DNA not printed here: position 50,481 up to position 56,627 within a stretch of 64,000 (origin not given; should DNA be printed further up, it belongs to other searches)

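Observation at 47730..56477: Giant repeat-rich surface protein translationally coupled to a MacB/FtsX-type ABC exporter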

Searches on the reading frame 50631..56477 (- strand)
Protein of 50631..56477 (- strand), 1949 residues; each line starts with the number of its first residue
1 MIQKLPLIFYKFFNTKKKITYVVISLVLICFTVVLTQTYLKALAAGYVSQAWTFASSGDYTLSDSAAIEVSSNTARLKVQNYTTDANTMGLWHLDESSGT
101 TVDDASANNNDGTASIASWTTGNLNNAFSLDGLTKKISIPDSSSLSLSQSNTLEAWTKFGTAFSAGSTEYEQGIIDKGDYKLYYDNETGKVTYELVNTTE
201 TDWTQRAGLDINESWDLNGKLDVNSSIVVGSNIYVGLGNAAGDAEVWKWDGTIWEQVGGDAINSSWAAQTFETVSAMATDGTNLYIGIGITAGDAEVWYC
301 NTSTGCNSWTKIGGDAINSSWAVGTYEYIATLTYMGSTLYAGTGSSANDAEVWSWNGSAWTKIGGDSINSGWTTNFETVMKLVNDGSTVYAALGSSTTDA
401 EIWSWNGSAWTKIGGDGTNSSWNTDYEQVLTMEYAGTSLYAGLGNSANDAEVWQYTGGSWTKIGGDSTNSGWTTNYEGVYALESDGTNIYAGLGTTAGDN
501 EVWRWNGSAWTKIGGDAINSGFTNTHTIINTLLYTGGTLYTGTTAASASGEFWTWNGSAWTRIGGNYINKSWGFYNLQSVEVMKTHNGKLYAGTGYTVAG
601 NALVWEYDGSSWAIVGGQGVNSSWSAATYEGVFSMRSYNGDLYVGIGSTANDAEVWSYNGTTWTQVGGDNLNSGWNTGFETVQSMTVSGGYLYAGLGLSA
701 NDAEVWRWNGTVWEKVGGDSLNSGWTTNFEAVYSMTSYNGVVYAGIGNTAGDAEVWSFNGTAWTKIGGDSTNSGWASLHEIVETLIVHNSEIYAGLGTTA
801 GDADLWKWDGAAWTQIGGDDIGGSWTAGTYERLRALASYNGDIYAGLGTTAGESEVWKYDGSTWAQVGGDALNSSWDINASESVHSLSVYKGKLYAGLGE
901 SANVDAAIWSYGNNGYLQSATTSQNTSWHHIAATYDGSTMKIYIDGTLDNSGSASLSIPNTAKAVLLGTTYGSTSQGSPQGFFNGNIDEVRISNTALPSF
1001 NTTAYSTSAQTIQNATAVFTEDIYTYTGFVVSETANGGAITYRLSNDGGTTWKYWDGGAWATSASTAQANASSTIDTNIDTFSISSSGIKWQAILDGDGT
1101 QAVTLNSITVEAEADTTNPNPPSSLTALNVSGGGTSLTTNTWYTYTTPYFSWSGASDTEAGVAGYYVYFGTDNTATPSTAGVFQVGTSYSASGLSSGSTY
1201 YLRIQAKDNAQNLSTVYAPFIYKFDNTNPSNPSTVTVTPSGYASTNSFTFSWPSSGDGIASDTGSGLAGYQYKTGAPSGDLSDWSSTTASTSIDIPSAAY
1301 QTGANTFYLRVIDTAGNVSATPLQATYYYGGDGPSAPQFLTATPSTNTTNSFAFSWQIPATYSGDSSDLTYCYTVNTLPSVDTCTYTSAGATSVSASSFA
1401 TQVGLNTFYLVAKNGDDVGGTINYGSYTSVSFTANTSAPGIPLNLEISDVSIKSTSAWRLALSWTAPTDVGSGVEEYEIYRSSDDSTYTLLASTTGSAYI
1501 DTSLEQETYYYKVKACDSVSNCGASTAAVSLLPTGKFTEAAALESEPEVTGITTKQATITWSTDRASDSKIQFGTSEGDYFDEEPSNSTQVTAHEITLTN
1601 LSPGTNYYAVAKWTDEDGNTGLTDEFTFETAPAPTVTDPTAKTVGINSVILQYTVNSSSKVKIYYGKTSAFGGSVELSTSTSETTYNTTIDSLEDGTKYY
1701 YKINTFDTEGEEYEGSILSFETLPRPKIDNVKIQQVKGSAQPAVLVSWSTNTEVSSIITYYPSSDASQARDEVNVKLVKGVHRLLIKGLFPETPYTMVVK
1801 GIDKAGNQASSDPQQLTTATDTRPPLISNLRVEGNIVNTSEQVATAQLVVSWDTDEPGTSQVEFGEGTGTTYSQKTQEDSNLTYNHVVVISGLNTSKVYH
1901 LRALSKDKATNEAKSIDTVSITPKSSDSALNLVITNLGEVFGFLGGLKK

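Call 6: search_protein_families(library=pfam, proteins=[window:50631-56477:-], max_evalue=0.01)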
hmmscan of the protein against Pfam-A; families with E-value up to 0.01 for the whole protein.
window:50631-56477:- (1949 aa): 5 families
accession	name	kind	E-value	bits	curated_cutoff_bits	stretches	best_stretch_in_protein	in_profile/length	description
PF00041.27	fn3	-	3.1e-16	59.8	25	2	1148-1210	16-72/84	Fibronectin type III domain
PF16656.11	Pur_ac_phosph_N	-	2.9e-12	47.4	30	2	1549-1630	8-93/93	Purple acid Phosphatase, N-terminal domain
PF25788.1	Ig_Rha78A_N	-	5.2e-06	27.1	27.4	0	1544-1631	7-102/105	Rha78A-like, N-terminal immunoglobulin domain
PF02210.31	Laminin_G_2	-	0.00078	20.4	22.9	1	920-994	47-125/126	Laminin G domain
PF21910.2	GH85_C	-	0.0052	17.6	27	0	1444-1499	3-54/95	GH85 endohexosaminidases, C-terminal domain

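Call 7: search_protein_families(library=ncbifam, proteins=[window:50631-56477:-], max_evalue=0.01)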
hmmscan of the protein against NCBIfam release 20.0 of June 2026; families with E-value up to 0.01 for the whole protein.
window:50631-56477:- (1949 aa): 2 families
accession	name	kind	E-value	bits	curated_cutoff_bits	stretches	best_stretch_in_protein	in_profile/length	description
NF047446.1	barrel_OmpL47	domain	0.0016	18.8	40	1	1260-1321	11-61/68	OmpL47-type beta-barrel domain-containing protein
NF045522.1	MXAN_2561_fam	equivalog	0.002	17.6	150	1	1844-1926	195-261/304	MXAN_2561 family MXYO-CTERM-anchored protein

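Call 67: list_cluster_members(proteins=[P0001, window:50631-56477:-, window:49840-50631:-])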
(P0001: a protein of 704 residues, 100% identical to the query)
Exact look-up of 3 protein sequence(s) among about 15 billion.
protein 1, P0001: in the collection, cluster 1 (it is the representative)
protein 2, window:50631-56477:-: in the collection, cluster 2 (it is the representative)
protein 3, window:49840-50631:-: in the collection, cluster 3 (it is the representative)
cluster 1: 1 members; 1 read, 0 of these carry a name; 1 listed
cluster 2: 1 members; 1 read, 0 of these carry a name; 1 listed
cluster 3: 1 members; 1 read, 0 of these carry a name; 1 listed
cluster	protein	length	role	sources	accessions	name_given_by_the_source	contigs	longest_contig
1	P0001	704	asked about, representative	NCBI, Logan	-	-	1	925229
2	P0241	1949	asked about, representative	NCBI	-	-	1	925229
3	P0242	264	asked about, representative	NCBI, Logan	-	-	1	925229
